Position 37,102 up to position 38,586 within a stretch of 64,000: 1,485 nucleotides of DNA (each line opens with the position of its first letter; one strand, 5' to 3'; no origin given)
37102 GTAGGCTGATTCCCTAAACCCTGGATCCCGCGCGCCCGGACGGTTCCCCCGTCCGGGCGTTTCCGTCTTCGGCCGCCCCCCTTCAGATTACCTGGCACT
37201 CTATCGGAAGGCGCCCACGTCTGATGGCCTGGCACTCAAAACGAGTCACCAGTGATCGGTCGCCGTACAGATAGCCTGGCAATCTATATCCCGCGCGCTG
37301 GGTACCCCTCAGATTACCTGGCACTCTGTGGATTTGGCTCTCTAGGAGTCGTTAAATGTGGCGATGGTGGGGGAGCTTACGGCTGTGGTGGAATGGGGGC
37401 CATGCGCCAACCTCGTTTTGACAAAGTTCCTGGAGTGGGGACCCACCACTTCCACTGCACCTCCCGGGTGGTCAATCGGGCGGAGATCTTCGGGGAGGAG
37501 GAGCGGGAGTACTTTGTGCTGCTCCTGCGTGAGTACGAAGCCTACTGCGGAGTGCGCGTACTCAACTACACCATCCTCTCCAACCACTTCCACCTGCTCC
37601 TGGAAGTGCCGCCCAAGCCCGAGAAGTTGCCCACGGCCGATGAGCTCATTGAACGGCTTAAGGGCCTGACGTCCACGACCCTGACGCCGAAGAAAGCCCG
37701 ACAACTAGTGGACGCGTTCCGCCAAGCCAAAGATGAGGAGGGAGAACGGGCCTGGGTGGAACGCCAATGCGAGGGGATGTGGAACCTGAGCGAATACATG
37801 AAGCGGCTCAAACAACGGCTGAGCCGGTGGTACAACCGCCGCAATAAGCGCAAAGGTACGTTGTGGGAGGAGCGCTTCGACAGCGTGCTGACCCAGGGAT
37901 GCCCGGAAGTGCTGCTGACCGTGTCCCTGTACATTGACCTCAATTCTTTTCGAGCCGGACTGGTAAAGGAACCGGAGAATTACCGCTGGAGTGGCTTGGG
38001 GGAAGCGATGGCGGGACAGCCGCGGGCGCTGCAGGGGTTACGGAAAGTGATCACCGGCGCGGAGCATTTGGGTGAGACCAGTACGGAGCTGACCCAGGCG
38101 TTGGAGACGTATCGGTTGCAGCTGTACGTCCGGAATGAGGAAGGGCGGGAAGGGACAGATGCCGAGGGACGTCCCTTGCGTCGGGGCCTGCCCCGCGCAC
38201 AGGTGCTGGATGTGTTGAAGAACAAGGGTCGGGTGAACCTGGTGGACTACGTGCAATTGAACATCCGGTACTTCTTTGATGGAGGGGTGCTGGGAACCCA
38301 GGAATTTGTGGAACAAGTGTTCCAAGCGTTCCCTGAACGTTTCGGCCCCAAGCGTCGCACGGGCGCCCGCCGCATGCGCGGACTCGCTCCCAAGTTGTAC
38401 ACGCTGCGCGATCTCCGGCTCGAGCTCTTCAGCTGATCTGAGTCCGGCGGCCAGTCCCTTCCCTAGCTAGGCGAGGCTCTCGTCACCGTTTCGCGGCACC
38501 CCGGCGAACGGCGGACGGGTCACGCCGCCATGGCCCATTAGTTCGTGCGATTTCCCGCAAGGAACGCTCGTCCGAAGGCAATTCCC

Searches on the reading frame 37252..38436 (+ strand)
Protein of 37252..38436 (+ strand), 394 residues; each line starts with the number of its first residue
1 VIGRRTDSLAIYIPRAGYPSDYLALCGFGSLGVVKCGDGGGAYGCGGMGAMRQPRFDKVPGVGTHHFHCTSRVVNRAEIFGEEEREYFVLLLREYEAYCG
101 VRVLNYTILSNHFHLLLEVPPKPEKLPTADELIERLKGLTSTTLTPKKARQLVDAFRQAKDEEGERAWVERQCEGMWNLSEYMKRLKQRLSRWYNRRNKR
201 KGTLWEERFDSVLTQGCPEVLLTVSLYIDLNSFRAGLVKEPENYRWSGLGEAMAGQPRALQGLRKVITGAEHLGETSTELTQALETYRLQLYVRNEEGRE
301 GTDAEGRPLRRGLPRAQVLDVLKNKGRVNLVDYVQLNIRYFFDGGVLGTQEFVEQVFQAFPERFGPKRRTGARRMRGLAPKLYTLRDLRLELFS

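Call 35: search_protein_families(library=pfam, proteins=[window:37252-38436:+], max_evalue=0.001)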
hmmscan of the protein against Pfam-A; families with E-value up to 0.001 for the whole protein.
window:37252-38436:+ (394 aa): 1 family
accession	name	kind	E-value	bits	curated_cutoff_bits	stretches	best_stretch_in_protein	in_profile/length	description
PF01797.21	Y1_Tnp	-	6.8e-12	46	23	1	64-146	4-82/121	Transposase IS200 like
